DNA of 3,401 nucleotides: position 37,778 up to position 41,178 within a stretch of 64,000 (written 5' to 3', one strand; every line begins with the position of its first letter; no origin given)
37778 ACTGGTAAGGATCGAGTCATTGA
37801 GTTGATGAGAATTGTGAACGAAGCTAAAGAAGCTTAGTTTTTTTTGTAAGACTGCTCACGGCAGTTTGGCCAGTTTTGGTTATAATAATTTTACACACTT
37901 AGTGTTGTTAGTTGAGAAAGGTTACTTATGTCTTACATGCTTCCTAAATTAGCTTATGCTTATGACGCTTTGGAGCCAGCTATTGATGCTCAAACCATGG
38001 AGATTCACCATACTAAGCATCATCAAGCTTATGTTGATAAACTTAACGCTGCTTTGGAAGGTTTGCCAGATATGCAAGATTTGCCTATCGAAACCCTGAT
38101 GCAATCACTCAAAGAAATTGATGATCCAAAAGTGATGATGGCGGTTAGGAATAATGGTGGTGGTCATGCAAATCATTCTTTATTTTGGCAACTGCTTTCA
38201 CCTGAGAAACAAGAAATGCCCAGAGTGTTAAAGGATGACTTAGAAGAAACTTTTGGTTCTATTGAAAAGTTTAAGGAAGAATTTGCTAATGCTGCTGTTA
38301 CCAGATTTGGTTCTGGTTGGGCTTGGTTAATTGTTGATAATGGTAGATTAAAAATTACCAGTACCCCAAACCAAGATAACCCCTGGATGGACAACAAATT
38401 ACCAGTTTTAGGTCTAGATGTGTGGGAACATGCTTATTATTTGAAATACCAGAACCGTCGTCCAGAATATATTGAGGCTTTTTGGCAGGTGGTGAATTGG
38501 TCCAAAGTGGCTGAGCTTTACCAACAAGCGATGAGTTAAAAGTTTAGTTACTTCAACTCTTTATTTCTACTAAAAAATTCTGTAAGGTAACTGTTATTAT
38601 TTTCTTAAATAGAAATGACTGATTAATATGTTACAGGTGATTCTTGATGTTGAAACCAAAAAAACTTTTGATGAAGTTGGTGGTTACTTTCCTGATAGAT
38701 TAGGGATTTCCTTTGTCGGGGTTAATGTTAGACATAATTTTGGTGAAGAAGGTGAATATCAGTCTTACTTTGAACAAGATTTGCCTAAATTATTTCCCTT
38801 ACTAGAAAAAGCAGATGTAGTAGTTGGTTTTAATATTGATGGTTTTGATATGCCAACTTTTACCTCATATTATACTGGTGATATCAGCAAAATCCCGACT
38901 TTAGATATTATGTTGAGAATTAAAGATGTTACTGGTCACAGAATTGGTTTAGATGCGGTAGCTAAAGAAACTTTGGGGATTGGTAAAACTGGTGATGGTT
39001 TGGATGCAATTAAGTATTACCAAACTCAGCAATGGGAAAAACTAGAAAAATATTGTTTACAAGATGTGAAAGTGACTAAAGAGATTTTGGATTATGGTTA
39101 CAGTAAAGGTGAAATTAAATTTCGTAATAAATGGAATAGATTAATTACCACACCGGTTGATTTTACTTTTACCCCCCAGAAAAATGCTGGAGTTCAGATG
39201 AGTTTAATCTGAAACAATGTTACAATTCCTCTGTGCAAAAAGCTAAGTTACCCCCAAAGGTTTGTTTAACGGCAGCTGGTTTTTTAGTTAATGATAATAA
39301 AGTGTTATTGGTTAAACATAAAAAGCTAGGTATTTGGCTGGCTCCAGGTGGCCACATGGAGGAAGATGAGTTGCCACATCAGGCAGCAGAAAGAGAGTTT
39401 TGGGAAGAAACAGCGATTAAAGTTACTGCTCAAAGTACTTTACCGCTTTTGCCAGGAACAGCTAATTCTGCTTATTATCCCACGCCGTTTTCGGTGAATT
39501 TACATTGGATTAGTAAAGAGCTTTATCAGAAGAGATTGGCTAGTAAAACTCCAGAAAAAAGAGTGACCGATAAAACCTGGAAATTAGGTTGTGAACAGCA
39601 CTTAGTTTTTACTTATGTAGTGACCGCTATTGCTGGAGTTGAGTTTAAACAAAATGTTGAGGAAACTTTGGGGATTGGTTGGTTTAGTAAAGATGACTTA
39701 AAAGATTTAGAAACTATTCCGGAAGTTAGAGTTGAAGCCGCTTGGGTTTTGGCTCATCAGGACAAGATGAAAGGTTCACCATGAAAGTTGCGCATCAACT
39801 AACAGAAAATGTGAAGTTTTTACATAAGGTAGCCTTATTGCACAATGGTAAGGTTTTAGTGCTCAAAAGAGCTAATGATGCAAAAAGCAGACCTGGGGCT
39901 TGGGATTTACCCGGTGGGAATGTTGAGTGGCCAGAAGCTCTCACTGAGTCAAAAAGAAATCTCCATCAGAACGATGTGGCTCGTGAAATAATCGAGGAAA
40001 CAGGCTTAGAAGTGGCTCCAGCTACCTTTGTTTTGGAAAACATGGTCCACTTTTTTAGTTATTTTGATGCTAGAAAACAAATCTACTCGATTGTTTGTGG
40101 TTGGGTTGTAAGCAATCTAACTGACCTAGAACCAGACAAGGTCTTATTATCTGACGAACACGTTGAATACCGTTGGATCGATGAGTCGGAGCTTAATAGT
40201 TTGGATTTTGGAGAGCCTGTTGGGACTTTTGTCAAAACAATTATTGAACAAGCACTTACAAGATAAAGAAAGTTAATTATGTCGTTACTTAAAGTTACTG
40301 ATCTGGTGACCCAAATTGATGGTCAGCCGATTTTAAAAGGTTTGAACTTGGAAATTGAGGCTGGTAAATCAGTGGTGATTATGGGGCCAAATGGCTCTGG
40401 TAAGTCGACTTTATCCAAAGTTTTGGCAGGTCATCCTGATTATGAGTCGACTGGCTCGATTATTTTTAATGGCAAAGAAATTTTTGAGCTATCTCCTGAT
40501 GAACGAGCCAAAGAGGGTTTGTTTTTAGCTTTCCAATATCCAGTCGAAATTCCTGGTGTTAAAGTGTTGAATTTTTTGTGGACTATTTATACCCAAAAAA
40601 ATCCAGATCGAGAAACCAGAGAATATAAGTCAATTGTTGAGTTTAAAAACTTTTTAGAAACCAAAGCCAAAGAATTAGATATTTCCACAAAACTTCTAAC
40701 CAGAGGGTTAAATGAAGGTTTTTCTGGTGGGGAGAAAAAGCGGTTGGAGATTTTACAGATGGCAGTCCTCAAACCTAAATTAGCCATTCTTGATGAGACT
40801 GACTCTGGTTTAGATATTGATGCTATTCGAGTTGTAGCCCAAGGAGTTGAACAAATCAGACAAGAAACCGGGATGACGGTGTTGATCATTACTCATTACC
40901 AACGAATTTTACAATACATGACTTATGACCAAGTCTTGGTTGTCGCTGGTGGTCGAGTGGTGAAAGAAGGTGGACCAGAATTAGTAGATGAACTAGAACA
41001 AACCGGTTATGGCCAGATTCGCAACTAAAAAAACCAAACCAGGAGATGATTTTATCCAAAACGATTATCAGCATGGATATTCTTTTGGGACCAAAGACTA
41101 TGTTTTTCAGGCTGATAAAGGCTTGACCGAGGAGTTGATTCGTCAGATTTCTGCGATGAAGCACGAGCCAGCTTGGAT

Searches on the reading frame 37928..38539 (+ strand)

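Call 44: search_protein_families(library=pfam, proteins=[window:37928-38539:+], max_evalue=0.001)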
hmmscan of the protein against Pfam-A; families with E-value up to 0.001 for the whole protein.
window:37928-38539:+ (203 aa): 2 families
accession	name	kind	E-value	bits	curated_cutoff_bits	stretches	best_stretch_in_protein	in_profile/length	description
PF02777.23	Sod_Fe_C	-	3.1e-42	143.2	20.9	1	101-196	5-101/102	Iron/manganese superoxide dismutases, C-terminal domain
PF00081.27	Sod_Fe_N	-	5.2e-31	107.4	27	1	2-91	1-82/82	Iron/manganese superoxide dismutases, alpha-hairpin domain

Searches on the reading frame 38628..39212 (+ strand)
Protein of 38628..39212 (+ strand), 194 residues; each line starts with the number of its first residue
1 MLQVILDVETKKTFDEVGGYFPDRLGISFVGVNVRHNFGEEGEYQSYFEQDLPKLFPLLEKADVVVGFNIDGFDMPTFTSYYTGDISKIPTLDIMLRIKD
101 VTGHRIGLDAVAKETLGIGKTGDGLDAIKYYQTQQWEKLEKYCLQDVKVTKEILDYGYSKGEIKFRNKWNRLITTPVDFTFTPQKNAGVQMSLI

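Call 44: search_protein_families(library=pfam, proteins=[window:38628-39212:+], max_evalue=0.001)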
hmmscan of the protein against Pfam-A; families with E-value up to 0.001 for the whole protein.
window:38628-39212:+ (194 aa): 2 families
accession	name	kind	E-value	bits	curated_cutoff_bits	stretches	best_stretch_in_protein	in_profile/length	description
PF13482.12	RNase_H_2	-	2.4e-08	34.5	22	1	34-156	33-163/165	RNase_H superfamily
PF10108.15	DNA_pol_B_exo2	-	0.00086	19.5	24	0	104-149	119-165/213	Predicted 3'-5' exonuclease related to the exonuclease domain of PolB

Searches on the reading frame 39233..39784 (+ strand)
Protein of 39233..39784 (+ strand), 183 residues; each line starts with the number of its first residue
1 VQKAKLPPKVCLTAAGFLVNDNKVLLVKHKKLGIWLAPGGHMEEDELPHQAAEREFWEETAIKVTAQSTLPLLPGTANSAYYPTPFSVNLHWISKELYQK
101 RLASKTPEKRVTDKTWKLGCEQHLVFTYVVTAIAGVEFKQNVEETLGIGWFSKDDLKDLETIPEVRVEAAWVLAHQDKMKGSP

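Call 44: search_protein_families(library=pfam, proteins=[window:39233-39784:+], max_evalue=0.001)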
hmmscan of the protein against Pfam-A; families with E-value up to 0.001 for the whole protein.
window:39233-39784:+ (183 aa): 1 family
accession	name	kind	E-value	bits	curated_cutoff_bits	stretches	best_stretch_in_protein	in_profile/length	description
PF00293.34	NUDIX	-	5.1e-15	56.1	21.1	1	14-94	5-88/134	NUDIX domain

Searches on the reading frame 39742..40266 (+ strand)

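Call 44: search_protein_families(library=pfam, proteins=[window:39742-40266:+], max_evalue=0.001)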
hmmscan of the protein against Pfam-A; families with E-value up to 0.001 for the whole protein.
window:39742-40266:+ (174 aa): 2 families
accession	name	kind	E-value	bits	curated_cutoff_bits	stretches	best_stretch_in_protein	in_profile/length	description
PF00293.34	NUDIX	-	1.8e-11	44.7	21.1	1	32-155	9-122/134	NUDIX domain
PF14815.12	NUDIX_4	-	2.5e-07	30.9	35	1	32-164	4-111/113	NUDIX domain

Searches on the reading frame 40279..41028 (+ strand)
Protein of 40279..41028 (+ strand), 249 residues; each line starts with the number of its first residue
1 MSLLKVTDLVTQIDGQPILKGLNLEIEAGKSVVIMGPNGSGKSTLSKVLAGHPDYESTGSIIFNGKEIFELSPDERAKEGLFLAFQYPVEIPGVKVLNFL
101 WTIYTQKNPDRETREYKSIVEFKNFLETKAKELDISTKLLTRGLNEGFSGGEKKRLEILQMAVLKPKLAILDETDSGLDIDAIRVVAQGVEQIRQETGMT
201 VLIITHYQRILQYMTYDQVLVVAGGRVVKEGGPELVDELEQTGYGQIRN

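Call 44: search_protein_families(library=pfam, proteins=[window:40279-41028:+], max_evalue=0.001)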
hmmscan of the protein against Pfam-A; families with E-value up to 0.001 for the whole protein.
window:40279-41028:+ (249 aa): 4 families
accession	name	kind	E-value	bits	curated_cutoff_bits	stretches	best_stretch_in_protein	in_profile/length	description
PF00005.33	ABC_tran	-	1.5e-22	81.1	25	1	19-174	1-135/137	ABC transporter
PF02463.25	SMC_N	-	3.3e-08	33.7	40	1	129-218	117-207/220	RecF/RecN/SMC N terminal domain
PF13304.12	AAA_21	-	0.00016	22.3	27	0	32-69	2-47/304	AAA domain, putative AbiEii toxin, Type IV TA system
PF13481.12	AAA_25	-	0.00026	21.1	27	0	26-50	30-54/195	AAA domain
